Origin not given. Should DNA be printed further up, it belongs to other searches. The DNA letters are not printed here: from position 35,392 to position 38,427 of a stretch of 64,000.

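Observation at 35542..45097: Tad/Flp-type pilus machinery paired with a 911-aa type-IV prepilin-like giant adhesin and no small Flp pilin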

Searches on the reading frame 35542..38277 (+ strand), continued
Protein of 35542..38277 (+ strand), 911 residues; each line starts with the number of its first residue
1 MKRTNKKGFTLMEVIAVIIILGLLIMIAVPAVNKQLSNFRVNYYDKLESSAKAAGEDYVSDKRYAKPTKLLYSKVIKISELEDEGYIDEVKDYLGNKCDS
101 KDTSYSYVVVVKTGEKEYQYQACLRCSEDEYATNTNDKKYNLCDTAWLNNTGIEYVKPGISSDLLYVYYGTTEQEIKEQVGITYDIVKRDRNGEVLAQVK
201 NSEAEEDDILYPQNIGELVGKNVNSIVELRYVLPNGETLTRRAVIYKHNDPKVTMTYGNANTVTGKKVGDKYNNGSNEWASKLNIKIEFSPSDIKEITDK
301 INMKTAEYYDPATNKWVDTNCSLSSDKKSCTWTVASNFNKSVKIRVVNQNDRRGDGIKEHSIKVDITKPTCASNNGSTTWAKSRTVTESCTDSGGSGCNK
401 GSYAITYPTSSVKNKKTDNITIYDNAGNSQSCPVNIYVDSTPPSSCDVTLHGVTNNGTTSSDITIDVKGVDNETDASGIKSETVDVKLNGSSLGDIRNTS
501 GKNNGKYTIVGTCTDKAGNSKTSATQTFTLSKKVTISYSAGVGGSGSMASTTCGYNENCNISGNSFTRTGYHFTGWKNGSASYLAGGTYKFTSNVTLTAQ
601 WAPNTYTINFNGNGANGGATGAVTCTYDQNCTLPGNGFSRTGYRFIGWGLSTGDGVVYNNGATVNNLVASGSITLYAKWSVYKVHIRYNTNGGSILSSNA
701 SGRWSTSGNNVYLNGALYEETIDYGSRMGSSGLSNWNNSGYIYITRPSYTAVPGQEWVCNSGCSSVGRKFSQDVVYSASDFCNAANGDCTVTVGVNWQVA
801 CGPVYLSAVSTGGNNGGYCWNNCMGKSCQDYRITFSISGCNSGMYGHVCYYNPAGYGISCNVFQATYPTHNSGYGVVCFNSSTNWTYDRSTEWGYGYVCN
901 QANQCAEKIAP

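Call 50: fold_search(model_id=the predicted structure, library=pdb)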
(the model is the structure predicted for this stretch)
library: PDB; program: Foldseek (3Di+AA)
matches with E <= 10: 1778; with E <= 0.001: 224
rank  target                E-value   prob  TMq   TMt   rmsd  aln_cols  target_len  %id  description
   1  2yn5_A                2.5e-09  1.00  0.17  0.41   8.7       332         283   16  Structural insight into the giant calcium-binding adhesin SiiE: implications for the adhesion of Salmonella enterica t (released 2013-04-03)
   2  2yn5_B                5.5e-09  1.00  0.17  0.41   8.6       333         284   16  Structural insight into the giant calcium-binding adhesin SiiE: implications for the adhesion of Salmonella enterica t (released 2013-04-03)
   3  2yn3_A                9.6e-09  1.00  0.16  0.39   9.6       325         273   15  Structural insight into the giant calcium-binding adhesin SiiE: implications for the adhesion of Salmonella enterica t (released 2013-04-03)
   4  2yn3_B                1.2e-08  1.00  0.14  0.37  10.4       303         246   17  Structural insight into the giant calcium-binding adhesin SiiE: implications for the adhesion of Salmonella enterica t (released 2013-04-03)
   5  2yn3_C                2.1e-08  1.00  0.16  0.38   9.0       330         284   15  Structural insight into the giant calcium-binding adhesin SiiE: implications for the adhesion of Salmonella enterica t (released 2013-04-03)
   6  9qk2_F                3.4e-08  1.00  0.10  0.13  50.5       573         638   10  Structure of the Complement classical and lectin pathway C3 convertase in complex with substrate C3 (released 2025-12-24)
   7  9ba4_A                7.0e-08  1.00  0.13  0.12  31.9       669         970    9  Full-length cross-linked Contactin 2 (CNTN2) (released 2024-07-17)
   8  8uin_A                1.3e-07  1.00  0.10  0.13  50.4       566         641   11  Structure of the C3bBb-albicin complex (released 2024-05-08)
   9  8enu_G                1.4e-07  0.99  0.09  0.12  49.3       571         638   11  Structure of the C3bB proconvertase in complex with lufaxin (released 2023-08-09)
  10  9flu_A                1.6e-07  1.00  0.18  0.39  12.1       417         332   14  CryoEM structure of the fragment-1 (3402-3733) in the grappling hook protein A (GhpA) in the bacterium Aureispira sp.  (released 2024-10-16)
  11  7zgj_A                1.8e-07  1.00  0.10  0.13  49.5       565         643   10  Trypanosoma brucei gambiense ISG65 in complex with human complement component C3 (released 2023-04-05)
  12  8uh2_A                1.8e-07  1.00  0.10  0.13  49.8       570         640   11  Complex of C3b with the inhibitor albicin (released 2024-05-08)
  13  2qki_A                2.2e-07  1.00  0.10  0.12  51.4       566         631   10  Human C3c in complex with the inhibitor compstatin (released 2007-08-14)
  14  9flv_A                5.1e-07  1.00  0.19  0.35  14.1       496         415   13  CryoEM structure of the fragment-5 (2393-2807) in the grappling hook protein A (GhpA) in the bacterium Aureispira sp.  (released 2024-10-16)
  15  3nms_A                5.1e-07  0.99  0.10  0.13  50.2       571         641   10  Staphylococcal Complement Inhibitor (SCIN) in complex with Human Complement C3c (released 2010-08-04)
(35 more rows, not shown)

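Call 57: find_related_loci(query=A1, collection=metagenome_contigs, flank=10000)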
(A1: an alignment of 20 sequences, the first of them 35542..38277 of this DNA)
Query A1 (911 aa) in metagenome_contigs; peptide patterns used: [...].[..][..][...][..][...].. (x = any residue, [..] = any of these).
245 stretches matched a pattern; 8 encode a relative of the query (tblastn E <= 1e-3); 8 distinct loci.
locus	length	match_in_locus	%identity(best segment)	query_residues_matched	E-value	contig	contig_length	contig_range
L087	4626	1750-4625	43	4-392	2e-91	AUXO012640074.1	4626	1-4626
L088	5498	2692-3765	32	5-371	2e-38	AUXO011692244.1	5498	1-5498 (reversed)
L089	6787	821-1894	31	5-371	1e-37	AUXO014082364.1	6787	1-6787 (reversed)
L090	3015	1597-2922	31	2-444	2e-31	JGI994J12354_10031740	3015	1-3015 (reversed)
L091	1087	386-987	40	5-215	4e-29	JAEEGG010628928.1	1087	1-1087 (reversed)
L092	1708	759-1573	38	7-295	2e-29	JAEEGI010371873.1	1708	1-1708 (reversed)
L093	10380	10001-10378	38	1-130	1e-23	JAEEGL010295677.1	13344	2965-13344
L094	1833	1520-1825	34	3-105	4e-12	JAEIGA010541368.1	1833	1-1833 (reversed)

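Call 59: find_encoding_contigs(protein=P0016, flank=10000, max_places=1)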
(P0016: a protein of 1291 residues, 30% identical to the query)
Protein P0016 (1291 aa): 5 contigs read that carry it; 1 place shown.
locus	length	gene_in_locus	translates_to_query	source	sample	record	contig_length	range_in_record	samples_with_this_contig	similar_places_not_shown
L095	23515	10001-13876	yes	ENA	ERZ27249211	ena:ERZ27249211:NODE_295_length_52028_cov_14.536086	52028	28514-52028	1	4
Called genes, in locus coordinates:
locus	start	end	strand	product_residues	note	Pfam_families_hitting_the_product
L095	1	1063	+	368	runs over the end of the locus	-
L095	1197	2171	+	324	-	-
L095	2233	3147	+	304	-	PF00294:PfkB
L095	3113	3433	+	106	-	PF01713:Smr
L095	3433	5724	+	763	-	-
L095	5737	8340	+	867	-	-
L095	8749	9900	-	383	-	PF14319:Zn_Tnp_IS91, PF04986:Y2_Tnp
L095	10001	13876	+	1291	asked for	PF07963:N_methyl (weak), PF18998:Flg_new_2 (faint), PF09479:Flg_new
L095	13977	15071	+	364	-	PF03033:Glyco_transf_28, PF02350:Epimerase_2 (weak), PF04101:Glyco_tran_28_C, PF06722:EryCIII-like_C (weak)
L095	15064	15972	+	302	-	PF01565:FAD_binding_4, PF02873:MurB_C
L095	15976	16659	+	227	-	PF08478:POTRA_1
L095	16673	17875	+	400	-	-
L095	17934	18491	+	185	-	PF01330:RuvA_N, PF14520:HHH_5, PF07499:RuvA_C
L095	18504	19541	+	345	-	PF06068:TIP49 (faint), PF05496:RuvB_N, PF13173:AAA_14 (weak), PF00004:AAA, PF07728:AAA_5, PF17864:AAA_lid_4, PF05491:WHD_RuvB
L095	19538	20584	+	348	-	PF02547:Queuosine_synth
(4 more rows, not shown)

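Call 60: find_encoding_contigs(protein=P0027, flank=10000, max_places=1)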
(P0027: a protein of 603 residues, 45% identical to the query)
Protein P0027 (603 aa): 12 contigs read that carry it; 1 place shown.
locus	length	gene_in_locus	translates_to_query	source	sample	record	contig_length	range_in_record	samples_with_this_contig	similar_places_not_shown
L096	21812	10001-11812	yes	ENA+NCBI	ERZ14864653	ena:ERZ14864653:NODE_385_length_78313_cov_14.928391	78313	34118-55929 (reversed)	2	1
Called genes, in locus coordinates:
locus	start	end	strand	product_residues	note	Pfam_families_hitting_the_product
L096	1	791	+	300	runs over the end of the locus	PF00303:Thymidylat_synt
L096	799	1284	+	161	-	PF00186:DHFR_1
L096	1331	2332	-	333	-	PF00004:AAA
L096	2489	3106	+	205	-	PF00334:NDK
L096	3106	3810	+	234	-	PF20260:PUA_4, PF04452:Methyltrans_RNA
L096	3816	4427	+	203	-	-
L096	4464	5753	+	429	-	PF00919:UPF0004, PF04055:Radical_SAM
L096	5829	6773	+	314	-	PF17761:DUF1016_N, PF06250:YhcG_C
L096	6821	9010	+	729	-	PF23139:OB_YrrC, PF14490:HHH_RecD2, PF13086:AAA_11 (weak), PF13245:AAA_19, PF13604:AAA_30, PF01443:Viral_helicase1 (faint), PF18335:SH3_13, PF13538:UvrD_C_2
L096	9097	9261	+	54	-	-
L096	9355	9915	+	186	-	PF03729:DUF308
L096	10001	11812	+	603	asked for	PF07963:N_methyl (weak)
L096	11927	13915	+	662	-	PF07963:N_methyl (weak)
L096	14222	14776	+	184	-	PF21448:DNMK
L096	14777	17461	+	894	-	PF01411:tRNA-synt_2c, PF07973:tRNA_SAD, PF02272:DHHA1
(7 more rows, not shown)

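Call 61: find_encoding_contigs(protein=P0017, flank=10000, max_places=1)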
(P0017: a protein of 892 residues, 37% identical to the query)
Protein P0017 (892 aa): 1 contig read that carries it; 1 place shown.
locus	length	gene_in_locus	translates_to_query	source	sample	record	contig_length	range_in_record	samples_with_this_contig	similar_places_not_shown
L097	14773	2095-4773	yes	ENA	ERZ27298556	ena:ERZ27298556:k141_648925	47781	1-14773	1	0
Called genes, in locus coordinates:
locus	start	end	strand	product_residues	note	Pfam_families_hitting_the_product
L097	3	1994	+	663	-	?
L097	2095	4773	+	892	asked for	PF07963:N_methyl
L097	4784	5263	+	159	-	-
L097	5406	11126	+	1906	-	PF07963:N_methyl (weak), PF24893:DUF7743 (faint)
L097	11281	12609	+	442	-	PF02557:VanY, PF01509:TruB_N, PF16198:TruB_C_2 (weak)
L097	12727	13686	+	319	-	PF01699:Na_Ca_ex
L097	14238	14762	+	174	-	PF13780:DUF4176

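Call 95: search_protein_families(library=ncbifam, proteins=[L093:9264-9845:-], max_evalue=0.1)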
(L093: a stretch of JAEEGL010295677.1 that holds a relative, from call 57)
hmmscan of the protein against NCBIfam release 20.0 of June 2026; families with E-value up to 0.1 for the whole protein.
L093:9264-9845:- (193 aa): 0 families
